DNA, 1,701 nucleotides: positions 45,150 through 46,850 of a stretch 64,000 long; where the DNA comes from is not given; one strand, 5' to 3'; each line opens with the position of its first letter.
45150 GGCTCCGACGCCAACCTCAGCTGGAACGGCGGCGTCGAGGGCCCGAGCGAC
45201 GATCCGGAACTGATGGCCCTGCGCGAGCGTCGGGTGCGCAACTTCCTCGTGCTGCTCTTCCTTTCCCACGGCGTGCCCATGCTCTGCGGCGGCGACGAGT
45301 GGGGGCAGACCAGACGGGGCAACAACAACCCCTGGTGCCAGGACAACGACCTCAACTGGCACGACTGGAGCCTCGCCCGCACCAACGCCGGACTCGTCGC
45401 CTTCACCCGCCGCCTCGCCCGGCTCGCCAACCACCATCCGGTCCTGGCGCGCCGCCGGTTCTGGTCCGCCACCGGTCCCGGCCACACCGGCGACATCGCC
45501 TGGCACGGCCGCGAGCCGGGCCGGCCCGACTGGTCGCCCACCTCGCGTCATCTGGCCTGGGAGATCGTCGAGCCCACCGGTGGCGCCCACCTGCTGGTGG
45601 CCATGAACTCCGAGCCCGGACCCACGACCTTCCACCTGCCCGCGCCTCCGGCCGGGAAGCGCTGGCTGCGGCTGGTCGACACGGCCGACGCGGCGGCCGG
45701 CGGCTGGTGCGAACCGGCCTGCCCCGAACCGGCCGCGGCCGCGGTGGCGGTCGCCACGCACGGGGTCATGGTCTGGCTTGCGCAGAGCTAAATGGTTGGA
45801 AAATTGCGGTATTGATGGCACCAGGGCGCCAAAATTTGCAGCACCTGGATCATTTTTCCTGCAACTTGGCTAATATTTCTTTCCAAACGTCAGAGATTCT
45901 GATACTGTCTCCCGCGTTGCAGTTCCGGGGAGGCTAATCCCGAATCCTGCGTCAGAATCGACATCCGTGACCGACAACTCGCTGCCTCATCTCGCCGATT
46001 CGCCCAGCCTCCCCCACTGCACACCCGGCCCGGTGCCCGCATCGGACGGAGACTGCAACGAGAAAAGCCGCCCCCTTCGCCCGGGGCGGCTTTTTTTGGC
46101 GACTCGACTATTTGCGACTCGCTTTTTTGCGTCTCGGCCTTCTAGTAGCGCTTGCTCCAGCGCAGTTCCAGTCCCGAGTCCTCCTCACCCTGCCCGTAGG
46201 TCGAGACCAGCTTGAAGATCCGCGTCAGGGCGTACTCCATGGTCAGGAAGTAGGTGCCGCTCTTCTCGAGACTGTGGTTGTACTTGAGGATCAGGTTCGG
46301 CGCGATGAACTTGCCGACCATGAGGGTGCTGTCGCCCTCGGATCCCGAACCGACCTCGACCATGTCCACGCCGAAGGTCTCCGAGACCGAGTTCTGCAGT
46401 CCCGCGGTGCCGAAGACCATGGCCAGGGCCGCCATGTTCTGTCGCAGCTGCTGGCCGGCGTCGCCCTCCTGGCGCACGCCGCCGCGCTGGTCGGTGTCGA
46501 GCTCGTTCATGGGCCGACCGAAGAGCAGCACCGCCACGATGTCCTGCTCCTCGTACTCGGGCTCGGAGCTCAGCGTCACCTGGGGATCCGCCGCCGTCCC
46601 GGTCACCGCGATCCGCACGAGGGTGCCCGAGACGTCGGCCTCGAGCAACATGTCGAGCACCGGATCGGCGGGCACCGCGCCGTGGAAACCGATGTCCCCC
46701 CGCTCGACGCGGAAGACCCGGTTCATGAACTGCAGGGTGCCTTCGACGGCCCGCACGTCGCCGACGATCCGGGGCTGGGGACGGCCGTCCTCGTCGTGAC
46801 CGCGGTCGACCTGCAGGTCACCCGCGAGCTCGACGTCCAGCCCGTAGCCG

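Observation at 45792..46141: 350-bp low-GC (~50%) intergenic island between glgX and tamB, ending in a strong bidirectional terminator: candidate sRNA or foreign remnant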

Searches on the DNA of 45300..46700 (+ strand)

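Call 4: search_rna_families(source=window, start=45300, end=46700, threshold=evalue, max_evalue=10, show_alignments=3)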
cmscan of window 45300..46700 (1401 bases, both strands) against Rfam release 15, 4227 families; matches with E-value up to 10: 5.
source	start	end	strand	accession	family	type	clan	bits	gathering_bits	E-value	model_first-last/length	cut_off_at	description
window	46030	46099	+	RF00506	Thr_leader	Cis-reg; leader;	-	25.7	55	0.031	1-118/118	no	Threonine operon leader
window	46064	46127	-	RF02844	RefA9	Gene; antisense;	-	24.9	49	0.37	1-64/64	no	Enterococcus sRNA A9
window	45669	45720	+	RF00630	P26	Gene;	-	16.8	36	1.5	1-66/66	no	Pseudomonas sRNA P26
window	46019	46096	+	RF01394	isrK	Gene; sRNA;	-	14.1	50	4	1-77/77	no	isrK Hfq binding RNA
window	46005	46097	+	RF02871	ncS54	Gene; sRNA;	-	13.3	43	9.8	1-79/79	no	Burkholderia sRNA 54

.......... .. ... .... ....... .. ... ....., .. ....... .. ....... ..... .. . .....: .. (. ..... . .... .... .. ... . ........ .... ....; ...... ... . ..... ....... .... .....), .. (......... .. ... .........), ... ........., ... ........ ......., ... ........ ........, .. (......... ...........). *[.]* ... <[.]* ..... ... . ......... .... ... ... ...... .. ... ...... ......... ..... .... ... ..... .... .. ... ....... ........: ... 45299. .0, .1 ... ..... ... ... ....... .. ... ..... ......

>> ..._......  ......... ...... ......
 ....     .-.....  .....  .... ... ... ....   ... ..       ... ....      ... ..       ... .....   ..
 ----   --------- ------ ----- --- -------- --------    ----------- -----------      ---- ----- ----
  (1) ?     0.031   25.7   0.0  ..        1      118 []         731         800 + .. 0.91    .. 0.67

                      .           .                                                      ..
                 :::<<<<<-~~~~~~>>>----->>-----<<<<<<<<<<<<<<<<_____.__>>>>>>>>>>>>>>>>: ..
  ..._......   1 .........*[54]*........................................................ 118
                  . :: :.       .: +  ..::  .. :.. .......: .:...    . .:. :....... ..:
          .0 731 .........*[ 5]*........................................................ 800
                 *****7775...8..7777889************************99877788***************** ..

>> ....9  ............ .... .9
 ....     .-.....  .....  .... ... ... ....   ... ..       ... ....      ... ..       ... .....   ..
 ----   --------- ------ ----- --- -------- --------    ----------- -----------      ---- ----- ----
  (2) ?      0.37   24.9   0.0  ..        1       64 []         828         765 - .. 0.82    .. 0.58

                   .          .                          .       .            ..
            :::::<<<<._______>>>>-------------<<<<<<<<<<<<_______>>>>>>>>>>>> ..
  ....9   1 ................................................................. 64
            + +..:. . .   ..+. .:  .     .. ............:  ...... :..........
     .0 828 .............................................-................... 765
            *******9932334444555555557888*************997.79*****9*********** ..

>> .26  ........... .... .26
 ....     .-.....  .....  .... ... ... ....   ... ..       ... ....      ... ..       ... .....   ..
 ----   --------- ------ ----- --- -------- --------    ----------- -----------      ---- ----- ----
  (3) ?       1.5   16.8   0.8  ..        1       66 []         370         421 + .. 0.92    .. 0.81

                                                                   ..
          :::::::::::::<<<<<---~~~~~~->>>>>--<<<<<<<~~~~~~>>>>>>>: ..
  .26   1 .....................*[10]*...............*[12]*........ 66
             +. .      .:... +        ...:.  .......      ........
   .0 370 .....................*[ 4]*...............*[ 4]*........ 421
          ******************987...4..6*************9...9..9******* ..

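Call 47: build_rna_model(alignment_id=A2, structure=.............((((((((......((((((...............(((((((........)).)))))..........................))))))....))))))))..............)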
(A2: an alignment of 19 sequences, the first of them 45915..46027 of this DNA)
Model R1 built from alignment A2 (19 sequences, 129 columns); structure: as given.
model positions 112; base pairs 21; branch points 0; effective number of sequences 2.72; information 0.59 bits per position. Calibrated on 0.2 Mb of random sequence (short: E-values are rough).
structure used (alignment columns):
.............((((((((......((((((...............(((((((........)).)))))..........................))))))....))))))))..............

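Call 48: search_with_rna_model(model_id=R1, sources=[window, L001, L002, L003, L004, L005, L006, L007, L008, L009, L010, L011, L012, L013, L014, L015, L016, L017, L018, L019, L020, L021, L022, L023, L024, L025, L026, L027, L028, L029, L030, L031, L032, L033, L034, L035, L036, L037, L038, L039, L040, L041, L042, L043, L044, L045, L046, L047, L048, L049, L050, L051, L052, L053, L054, L055, L056, L057, L058, L059, L060, L061, L062, L063, L064, L065, L066, L067, L068, L069, L070, L071, L072, L073, L074, L075, L076, L077, L078, L079, L080, L081, L082, L083, L085, L086, L087, L088, L089, L090, L091, L092, L097, L098, L099, L105, L106, L108, L113], max_evalue=1, make_alignment=true)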
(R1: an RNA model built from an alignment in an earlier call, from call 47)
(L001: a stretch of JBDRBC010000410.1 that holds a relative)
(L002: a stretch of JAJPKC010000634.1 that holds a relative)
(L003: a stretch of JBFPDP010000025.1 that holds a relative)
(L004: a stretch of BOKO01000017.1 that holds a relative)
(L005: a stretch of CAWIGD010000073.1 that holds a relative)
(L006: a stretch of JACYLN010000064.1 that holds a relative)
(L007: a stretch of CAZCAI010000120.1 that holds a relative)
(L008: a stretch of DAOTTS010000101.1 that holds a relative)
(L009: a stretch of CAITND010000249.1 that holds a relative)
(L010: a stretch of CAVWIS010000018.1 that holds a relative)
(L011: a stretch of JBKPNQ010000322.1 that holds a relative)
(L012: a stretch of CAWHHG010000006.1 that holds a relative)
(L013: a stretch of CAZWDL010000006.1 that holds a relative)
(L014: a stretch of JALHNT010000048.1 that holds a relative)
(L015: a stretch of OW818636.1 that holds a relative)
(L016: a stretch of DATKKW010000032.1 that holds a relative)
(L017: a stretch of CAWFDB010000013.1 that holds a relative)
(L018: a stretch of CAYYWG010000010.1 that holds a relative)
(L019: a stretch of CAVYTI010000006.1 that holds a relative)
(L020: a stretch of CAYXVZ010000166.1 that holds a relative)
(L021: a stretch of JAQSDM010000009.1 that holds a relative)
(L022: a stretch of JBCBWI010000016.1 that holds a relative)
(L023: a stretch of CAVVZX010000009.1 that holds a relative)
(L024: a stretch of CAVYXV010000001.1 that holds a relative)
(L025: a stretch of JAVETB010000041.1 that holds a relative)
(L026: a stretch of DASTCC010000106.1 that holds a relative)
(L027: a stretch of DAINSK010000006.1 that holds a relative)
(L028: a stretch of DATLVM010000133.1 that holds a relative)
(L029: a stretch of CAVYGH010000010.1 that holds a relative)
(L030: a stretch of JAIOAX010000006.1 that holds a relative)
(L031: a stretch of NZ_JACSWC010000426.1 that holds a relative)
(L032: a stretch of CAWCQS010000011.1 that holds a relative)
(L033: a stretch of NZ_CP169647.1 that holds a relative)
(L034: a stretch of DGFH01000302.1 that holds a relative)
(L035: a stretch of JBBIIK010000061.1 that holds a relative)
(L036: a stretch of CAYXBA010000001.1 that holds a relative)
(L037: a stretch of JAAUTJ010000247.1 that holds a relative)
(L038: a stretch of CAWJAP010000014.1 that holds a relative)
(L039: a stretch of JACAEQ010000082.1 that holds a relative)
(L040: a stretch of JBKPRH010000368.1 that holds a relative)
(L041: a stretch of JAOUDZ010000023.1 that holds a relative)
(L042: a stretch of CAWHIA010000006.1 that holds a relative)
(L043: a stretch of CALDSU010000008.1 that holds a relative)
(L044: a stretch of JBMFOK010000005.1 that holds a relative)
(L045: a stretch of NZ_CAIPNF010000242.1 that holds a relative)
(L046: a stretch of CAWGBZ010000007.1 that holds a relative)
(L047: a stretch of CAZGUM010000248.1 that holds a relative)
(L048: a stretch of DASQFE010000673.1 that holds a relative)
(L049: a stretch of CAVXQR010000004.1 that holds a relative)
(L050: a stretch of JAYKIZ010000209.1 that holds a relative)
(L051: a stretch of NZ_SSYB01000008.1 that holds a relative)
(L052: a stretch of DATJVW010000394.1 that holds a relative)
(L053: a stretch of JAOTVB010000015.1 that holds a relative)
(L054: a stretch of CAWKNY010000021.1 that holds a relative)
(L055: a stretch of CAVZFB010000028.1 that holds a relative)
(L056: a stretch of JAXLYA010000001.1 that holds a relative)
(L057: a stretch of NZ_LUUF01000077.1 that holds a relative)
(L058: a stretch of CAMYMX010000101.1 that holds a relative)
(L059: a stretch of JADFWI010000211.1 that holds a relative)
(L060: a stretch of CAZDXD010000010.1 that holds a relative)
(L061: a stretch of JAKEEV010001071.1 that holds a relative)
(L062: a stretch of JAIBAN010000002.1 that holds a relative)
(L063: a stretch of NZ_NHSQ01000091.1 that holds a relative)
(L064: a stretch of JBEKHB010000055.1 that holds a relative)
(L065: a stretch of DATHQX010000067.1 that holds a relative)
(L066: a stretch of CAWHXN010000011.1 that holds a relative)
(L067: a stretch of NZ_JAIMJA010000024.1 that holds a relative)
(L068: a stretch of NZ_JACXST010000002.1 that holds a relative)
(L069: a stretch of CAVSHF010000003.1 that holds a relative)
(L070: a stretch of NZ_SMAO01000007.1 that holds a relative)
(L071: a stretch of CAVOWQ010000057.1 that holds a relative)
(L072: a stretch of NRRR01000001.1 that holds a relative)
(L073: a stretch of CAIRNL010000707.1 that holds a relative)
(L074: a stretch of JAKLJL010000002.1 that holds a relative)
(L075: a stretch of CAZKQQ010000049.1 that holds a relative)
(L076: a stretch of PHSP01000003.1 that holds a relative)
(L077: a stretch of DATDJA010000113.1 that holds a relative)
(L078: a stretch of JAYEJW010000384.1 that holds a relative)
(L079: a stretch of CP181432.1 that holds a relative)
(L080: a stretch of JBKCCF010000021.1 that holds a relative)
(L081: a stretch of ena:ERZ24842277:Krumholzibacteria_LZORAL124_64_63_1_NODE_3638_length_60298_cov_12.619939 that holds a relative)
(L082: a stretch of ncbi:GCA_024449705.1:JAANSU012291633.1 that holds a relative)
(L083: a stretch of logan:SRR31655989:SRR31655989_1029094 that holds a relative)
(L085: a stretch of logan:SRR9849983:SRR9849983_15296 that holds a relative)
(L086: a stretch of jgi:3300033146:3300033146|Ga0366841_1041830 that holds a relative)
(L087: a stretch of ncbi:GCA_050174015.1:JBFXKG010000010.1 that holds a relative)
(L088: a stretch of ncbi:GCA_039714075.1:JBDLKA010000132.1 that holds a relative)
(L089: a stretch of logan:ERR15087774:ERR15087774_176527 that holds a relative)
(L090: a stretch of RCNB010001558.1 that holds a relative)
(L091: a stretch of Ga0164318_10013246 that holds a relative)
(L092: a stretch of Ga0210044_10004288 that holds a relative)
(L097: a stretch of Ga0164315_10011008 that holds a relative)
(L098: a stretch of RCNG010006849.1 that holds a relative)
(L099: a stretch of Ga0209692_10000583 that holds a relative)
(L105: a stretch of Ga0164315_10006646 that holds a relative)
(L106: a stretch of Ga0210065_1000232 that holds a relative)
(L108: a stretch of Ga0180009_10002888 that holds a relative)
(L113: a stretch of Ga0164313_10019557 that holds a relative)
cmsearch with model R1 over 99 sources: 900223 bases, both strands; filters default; matches with E-value up to 1: 19.
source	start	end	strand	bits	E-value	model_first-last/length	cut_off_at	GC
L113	1669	1779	+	104.8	3e-19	1-112/112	no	0.54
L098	5468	5578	+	102.7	8.3e-19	1-112/112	no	0.51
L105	4065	4176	+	101.9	1.2e-18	1-112/112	no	0.52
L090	10482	10593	+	101.7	1.3e-18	1-112/112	no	0.5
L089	2979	3090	+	99.2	4.5e-18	1-112/112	no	0.59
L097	3270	3380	+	97.8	9.1e-18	1-112/112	no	0.52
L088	5182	5293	+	96.9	1.4e-17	1-112/112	no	0.57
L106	10935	11045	+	95.2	3.2e-17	1-112/112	no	0.56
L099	380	490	+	88.3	9.5e-16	1-112/112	no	0.58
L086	4772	4880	+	87.8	1.2e-15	1-112/112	no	0.6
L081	8186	8297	+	87.8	1.2e-15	1-112/112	no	0.61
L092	5327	5438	+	84.5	5.9e-15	1-112/112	no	0.57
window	45915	46026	+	83.4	1e-14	1-112/112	no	0.62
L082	8163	8274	+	82.9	1.3e-14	1-112/112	no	0.52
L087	5146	5259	+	81.5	2.6e-14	1-112/112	no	0.61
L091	2066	2176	-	81.2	2.9e-14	1-112/112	no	0.62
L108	2862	2975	-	81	3.2e-14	1-112/112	no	0.6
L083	5231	5343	+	81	3.2e-14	1-112/112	no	0.5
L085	5153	5274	+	70.1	6.5e-12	1-112/112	no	0.6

Alignment A3: 19 matches aligned to the model, 127 columns, each read 5' to 3' on its own strand. Consensus structure (alignment columns), stored with it:
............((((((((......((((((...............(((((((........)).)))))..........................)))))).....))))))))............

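Call 76: search_with_rna_model(model_id=R1, sources=[L115, L116, L117], max_evalue=1, show_alignments=3)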
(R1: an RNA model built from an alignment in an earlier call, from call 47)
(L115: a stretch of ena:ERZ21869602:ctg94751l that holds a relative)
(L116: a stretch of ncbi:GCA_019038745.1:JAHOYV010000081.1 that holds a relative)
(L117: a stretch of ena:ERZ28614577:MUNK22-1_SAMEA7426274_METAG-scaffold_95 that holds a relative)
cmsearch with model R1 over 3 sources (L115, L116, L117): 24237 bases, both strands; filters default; matches with E-value up to 1: 4.
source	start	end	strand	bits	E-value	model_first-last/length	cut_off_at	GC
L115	5169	5279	+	64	3.4e-12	1-112/112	no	0.59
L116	5201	5314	+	61.6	1.1e-11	1-112/112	no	0.55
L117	5204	5314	+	35.8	3.1e-06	1-112/112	no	0.66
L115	5169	5279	-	13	0.21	1-112/112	no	0.59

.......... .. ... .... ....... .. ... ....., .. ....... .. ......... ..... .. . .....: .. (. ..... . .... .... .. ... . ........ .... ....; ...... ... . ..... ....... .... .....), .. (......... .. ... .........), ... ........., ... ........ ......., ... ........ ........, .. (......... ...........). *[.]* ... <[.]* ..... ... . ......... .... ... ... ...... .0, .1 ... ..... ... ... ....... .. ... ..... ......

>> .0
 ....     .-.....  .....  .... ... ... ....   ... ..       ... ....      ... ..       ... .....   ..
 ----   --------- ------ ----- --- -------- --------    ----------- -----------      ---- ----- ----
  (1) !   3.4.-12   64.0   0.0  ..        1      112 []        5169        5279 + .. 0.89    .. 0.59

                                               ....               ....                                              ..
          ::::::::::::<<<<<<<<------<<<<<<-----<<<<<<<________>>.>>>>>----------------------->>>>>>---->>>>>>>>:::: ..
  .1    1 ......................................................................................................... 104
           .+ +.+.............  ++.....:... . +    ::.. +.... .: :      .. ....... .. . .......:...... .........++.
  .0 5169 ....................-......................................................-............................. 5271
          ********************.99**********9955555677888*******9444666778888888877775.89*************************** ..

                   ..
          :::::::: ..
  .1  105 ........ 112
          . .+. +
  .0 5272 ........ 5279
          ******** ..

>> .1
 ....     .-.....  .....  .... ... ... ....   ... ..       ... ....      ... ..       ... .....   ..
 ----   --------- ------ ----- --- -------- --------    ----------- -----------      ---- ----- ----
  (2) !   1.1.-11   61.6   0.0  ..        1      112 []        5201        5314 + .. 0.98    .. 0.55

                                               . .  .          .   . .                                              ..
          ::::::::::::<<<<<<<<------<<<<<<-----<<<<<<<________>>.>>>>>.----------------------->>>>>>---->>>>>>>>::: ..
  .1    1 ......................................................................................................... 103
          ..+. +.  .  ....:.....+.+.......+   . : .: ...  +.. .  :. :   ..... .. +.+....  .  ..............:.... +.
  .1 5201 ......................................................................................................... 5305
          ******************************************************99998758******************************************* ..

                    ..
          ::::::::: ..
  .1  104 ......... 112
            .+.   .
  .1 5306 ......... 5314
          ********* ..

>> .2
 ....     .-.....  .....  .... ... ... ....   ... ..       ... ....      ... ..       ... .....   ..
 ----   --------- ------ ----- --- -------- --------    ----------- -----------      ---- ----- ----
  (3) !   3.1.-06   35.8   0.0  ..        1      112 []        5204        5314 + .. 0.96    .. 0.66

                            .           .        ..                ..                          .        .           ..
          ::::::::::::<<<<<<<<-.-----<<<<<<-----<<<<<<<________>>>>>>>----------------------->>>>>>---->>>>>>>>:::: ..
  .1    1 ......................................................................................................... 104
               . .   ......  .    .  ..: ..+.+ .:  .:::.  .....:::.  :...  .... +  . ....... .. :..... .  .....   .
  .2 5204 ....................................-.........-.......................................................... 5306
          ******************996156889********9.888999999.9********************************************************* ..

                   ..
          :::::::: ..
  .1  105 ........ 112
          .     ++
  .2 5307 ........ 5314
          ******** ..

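Call 82: search_with_rna_model(model_id=R1, sources=[window, L081, L082, L083, L085, L086, L087, L088, L089, L090, L091, L092, L097, L098, L099, L105, L106, L108, L113, L115, L116, L117], max_evalue=0.001, make_alignment=true)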
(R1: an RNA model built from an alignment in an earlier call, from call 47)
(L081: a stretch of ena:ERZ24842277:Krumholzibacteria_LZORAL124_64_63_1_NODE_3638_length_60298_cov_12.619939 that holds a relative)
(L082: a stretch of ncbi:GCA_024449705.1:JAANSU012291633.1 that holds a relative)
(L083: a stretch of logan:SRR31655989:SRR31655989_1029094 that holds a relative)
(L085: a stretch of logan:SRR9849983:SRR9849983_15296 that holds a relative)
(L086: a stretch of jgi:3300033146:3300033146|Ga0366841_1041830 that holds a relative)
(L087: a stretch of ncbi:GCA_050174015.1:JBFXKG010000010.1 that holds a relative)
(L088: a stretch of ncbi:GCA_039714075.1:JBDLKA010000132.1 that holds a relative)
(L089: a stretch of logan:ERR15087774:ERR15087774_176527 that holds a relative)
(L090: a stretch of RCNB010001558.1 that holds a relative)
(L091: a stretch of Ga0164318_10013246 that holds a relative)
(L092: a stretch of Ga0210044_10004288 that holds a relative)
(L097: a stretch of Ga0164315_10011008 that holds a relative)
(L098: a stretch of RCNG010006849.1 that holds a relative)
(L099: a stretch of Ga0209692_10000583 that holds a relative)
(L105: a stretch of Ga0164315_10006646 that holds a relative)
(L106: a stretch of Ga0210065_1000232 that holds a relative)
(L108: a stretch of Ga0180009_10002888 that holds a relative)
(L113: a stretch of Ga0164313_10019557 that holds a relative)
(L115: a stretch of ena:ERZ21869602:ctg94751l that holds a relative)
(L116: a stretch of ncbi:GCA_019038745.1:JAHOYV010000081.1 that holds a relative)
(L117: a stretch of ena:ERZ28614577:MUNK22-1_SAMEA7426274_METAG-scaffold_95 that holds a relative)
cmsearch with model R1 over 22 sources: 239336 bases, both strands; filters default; matches with E-value up to 0.001: 22.
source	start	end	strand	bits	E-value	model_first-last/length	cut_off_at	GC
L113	1669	1779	+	104.8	7.9e-20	1-112/112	no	0.54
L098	5468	5578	+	102.7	2.2e-19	1-112/112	no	0.51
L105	4065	4176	+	101.9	3.2e-19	1-112/112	no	0.52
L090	10482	10593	+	101.7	3.6e-19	1-112/112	no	0.5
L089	2979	3090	+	99.2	1.2e-18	1-112/112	no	0.59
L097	3270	3380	+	97.8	2.4e-18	1-112/112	no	0.52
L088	5182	5293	+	96.9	3.7e-18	1-112/112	no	0.57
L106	10935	11045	+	95.2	8.6e-18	1-112/112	no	0.56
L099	380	490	+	88.3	2.5e-16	1-112/112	no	0.58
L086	4772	4880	+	87.8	3.1e-16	1-112/112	no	0.6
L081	8186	8297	+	87.8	3.2e-16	1-112/112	no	0.61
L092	5327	5438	+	84.5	1.6e-15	1-112/112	no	0.57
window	45915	46026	+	83.4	2.7e-15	1-112/112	no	0.62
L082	8163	8274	+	82.9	3.5e-15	1-112/112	no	0.52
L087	5146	5259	+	81.5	6.8e-15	1-112/112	no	0.61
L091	2066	2176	-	81.2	7.8e-15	1-112/112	no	0.62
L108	2862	2975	-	81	8.5e-15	1-112/112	no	0.6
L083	5231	5343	+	81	8.6e-15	1-112/112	no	0.5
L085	5153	5274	+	70.1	1.7e-12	1-112/112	no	0.6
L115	5169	5279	+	64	3.3e-11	1-112/112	no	0.59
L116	5201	5314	+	61.6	1.1e-10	1-112/112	no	0.55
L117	5204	5314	+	35.8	3.1e-05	1-112/112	no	0.66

Alignment A4: 22 matches aligned to the model, 129 columns, each read 5' to 3' on its own strand. Consensus structure (alignment columns), stored with it:
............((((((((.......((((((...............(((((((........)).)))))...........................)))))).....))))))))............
